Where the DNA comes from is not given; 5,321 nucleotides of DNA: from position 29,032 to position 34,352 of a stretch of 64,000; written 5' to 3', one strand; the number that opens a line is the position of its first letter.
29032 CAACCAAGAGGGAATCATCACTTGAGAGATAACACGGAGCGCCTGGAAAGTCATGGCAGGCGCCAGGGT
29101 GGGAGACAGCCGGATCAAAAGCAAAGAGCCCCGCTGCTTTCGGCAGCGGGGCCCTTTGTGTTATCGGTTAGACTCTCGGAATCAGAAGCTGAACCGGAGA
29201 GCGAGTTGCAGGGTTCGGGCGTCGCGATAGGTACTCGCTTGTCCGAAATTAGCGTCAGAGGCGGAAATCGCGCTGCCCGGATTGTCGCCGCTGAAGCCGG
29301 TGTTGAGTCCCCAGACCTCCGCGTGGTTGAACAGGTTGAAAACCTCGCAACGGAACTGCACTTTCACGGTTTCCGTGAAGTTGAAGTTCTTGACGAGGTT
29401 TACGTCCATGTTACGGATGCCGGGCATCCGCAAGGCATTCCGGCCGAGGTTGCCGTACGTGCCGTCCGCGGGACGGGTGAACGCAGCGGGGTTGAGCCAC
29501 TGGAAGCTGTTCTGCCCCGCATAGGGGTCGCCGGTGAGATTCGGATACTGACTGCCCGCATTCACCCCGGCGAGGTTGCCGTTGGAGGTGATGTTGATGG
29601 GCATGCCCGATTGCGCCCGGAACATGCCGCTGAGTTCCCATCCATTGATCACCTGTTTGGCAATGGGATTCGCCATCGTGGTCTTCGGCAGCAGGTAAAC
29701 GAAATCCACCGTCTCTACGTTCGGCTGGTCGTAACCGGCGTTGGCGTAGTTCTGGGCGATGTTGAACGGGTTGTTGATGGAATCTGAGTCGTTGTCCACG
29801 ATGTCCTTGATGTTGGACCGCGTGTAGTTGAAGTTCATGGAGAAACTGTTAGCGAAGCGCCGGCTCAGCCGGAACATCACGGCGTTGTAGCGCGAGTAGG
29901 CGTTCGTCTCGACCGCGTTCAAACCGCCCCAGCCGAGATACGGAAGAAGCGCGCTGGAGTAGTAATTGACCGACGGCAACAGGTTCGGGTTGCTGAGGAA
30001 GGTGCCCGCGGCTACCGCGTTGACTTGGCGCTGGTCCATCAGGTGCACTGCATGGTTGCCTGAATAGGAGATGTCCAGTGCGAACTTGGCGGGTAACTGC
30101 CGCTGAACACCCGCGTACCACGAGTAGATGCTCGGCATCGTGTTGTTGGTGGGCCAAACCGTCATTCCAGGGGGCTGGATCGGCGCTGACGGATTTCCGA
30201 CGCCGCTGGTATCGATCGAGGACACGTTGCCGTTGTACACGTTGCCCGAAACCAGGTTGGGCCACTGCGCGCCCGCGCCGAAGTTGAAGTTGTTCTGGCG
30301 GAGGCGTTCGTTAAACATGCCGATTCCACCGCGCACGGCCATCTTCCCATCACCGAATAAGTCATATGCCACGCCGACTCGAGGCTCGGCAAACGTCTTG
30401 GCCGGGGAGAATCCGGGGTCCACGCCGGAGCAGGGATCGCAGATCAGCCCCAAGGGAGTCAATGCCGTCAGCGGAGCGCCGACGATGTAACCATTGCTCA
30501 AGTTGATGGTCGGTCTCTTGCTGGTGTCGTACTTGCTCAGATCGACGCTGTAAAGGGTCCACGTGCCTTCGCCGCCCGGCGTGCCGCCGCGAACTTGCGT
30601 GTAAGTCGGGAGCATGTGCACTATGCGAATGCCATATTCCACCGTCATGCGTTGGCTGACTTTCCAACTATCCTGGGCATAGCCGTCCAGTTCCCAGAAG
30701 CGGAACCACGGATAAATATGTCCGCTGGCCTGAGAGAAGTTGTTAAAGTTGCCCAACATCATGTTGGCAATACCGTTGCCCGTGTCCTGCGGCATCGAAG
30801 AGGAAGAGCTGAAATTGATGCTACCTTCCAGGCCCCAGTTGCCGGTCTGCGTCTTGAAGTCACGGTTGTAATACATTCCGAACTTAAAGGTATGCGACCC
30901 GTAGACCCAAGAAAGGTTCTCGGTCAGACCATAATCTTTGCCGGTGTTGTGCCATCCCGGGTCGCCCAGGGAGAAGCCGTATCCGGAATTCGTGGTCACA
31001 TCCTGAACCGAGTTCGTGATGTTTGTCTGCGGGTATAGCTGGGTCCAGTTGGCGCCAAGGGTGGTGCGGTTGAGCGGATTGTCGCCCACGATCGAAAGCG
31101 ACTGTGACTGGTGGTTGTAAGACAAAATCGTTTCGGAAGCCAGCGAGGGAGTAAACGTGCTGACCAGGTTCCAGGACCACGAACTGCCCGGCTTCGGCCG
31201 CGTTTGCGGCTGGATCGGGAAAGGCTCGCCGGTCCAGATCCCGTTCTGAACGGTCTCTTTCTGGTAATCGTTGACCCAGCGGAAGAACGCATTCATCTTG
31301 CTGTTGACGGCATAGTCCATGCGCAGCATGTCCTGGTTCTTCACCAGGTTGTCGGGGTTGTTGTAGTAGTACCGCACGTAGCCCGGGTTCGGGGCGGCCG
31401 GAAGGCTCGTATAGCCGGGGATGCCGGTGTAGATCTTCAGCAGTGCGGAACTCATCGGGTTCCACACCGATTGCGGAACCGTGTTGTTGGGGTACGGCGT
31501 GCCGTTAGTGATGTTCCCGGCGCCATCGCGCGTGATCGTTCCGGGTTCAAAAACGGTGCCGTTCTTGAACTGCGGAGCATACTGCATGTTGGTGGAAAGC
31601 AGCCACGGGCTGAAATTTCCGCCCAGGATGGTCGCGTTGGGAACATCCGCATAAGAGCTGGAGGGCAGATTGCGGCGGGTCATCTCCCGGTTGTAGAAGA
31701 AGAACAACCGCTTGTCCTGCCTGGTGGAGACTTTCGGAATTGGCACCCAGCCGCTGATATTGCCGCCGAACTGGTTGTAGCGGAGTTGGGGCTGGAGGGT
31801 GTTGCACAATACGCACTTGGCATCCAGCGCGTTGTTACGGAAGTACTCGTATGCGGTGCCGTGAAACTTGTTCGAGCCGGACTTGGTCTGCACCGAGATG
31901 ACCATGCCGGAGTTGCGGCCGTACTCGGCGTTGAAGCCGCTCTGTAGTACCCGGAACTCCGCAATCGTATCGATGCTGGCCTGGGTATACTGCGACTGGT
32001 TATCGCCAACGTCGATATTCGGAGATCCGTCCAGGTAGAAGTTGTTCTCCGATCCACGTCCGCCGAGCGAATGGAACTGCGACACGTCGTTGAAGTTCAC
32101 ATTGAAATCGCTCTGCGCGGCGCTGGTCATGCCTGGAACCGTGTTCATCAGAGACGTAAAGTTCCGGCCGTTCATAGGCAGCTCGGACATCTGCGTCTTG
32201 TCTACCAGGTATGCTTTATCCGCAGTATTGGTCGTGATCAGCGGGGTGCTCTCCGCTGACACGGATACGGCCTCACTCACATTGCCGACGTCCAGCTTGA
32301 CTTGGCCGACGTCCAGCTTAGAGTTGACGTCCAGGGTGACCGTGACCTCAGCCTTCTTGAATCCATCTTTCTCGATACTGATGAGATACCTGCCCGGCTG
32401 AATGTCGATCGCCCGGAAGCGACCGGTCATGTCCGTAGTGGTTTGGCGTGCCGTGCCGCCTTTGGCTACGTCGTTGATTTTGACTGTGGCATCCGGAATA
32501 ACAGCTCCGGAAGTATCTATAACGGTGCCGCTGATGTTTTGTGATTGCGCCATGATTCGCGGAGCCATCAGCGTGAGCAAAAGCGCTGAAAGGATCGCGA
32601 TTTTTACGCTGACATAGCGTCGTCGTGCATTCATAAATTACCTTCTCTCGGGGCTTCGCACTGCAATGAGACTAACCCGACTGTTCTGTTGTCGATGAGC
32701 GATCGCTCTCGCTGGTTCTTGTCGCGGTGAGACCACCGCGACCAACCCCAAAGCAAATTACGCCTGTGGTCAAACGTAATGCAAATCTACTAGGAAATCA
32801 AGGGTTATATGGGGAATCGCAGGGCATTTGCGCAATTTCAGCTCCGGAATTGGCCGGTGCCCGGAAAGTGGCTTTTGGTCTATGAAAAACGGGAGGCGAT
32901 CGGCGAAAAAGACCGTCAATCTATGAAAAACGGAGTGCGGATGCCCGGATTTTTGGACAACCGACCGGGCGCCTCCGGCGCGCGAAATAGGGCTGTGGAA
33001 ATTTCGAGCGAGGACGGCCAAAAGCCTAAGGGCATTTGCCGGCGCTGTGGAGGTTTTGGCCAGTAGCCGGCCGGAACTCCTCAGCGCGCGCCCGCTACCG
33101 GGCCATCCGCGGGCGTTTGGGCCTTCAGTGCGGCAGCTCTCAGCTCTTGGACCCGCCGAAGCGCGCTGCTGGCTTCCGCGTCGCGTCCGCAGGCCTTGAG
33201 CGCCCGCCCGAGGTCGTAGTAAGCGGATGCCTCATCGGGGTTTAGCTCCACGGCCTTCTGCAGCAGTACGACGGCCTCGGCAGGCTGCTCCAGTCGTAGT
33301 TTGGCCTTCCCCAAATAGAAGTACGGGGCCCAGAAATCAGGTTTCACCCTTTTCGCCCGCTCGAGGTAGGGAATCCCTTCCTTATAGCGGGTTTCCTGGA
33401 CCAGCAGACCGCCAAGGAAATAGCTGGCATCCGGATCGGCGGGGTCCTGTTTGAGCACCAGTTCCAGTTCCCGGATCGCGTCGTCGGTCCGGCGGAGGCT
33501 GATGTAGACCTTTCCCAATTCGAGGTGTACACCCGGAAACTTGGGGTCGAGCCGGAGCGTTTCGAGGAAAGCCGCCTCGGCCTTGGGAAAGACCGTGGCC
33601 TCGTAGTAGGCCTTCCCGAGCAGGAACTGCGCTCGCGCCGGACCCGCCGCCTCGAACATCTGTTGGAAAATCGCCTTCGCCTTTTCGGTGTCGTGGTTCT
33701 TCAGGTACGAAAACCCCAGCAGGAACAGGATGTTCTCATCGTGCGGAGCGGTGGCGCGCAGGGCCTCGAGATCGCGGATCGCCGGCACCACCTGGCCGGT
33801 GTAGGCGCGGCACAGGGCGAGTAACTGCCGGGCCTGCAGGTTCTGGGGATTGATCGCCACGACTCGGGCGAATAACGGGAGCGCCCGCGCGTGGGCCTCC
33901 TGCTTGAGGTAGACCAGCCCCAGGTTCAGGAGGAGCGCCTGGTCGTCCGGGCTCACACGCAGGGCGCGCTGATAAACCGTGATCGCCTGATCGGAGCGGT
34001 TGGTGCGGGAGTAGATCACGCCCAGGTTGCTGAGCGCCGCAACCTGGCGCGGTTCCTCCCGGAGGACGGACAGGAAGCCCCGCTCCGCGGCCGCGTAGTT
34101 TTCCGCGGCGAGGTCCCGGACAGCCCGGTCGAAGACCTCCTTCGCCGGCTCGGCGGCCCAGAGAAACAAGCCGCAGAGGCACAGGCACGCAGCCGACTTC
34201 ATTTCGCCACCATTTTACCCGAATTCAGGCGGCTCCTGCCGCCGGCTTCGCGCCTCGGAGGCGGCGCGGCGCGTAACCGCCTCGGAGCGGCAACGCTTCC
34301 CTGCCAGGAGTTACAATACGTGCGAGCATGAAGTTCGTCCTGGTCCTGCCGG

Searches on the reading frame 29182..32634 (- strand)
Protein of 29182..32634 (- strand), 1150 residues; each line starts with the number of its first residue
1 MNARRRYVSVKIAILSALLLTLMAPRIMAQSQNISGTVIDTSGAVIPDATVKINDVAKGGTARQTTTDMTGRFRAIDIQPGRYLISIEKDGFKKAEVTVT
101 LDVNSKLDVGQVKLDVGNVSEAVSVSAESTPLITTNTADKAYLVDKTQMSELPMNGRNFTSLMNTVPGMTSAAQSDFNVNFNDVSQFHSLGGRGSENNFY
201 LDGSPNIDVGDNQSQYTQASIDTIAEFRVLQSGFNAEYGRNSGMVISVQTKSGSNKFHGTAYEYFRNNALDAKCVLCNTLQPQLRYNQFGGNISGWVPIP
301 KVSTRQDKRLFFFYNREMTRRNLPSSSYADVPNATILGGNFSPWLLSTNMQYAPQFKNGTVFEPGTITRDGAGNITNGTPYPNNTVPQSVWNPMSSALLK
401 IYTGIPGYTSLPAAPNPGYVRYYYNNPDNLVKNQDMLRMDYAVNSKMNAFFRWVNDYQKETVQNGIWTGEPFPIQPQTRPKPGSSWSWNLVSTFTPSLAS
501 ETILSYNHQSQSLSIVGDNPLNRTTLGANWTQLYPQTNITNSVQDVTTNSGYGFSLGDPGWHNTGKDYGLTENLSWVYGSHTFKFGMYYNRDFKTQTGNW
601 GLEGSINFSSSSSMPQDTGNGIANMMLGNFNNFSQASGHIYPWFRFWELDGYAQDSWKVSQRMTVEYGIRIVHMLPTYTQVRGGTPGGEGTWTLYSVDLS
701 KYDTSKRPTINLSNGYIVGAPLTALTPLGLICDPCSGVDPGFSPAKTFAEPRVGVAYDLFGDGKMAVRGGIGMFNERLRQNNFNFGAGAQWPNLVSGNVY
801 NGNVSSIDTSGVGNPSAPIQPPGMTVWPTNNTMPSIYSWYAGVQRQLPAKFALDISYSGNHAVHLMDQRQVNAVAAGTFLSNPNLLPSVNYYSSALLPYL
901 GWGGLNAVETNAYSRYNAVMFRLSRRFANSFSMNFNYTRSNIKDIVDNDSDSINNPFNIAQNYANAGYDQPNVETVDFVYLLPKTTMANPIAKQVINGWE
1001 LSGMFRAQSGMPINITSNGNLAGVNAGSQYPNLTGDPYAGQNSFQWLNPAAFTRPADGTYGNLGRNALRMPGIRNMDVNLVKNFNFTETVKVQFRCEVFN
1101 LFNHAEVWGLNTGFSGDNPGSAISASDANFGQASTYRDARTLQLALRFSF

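Call 9: search_protein_families(library=pfam, proteins=[window:29182-32634:-], max_evalue=0.001)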
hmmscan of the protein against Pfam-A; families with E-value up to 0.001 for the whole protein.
window:29182-32634:- (1150 aa): 5 families
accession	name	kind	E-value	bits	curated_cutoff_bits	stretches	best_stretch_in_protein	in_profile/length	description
PF25183.1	OMP_b-brl_4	-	9e-162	540.8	30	1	250-1143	2-838/838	Outer membrane beta barrel domain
PF13620.12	CarboxypepD_reg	-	1.6e-17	64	32.3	1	34-112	2-79/82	Carboxypeptidase regulatory-like domain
PF13715.12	CarbopepD_reg_2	-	1.7e-07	31.6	32.2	1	34-112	1-75/88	CarboxypepD_reg-like domain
PF07715.20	Plug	-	2.1e-05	25.4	23.9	1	143-242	11-103/107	TonB-dependent Receptor Plug Domain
PF09430.16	EMC7_beta-sandw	-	0.0008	20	26.6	0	46-150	7-110/122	ER membrane protein complex subunit 7, beta-sandwich domain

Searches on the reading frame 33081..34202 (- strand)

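Call 62: search_protein_families(library=pfam, proteins=[window:33081-34202:-], max_evalue=0.00001)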
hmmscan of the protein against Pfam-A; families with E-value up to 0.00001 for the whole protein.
window:33081-34202:- (373 aa): 21 families
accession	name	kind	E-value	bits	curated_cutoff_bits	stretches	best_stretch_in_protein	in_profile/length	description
PF14559.12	TPR_19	-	4e-36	123.6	25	3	207-261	9-63/68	Tetratricopeptide repeat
PF07719.23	TPR_2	-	4.2e-36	120.5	27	0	55-87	2-34/34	Tetratricopeptide repeat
PF13181.12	TPR_8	-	6.7e-33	110.5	25.7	0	56-87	3-34/34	Tetratricopeptide repeat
PF13431.12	TPR_17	-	7e-32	107.5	24.4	0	313-344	1-32/34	Tetratricopeptide repeat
PF13432.12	TPR_16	-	1e-31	109.4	32.7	2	66-121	9-64/65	Tetratricopeptide repeat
PF00515.34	TPR_1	-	3.4e-31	106.2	27.8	1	55-87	2-34/34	Tetratricopeptide repeat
PF13414.12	TPR_11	-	1.1e-27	95.8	26.8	2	69-101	9-41/42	TPR repeat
PF13428.12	TPR_14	-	4e-24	83.1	23.5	0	293-333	3-43/44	Tetratricopeptide repeat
PF13174.12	TPR_6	-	3.3e-21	74.9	26.3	0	56-86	2-32/33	Tetratricopeptide repeat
PF13424.12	TPR_12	-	5.1e-21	75.1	30.1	0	35-84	25-75/77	Tetratricopeptide repeat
PF23914.1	TPR_CcmH_CycH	-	1.6e-20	74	42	1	42-155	38-154/158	Cytochrome c-type biogenesis protein H TPR domain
PF13371.12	TPR_9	-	2.7e-20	72.6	35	2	61-126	2-67/73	Tetratricopeptide repeat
PF13176.12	TPR_7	-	6.2e-20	70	27.9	1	56-88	1-33/36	Tetratricopeptide repeat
PF12895.13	ANAPC3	-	2e-18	66.9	27.2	0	69-137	4-71/82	Anaphase-promoting complex, cyclosome, subunit 3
PF14561.12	TPR_20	-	1.1e-08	35.7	25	0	70-119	4-53/90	Tetratricopeptide repeat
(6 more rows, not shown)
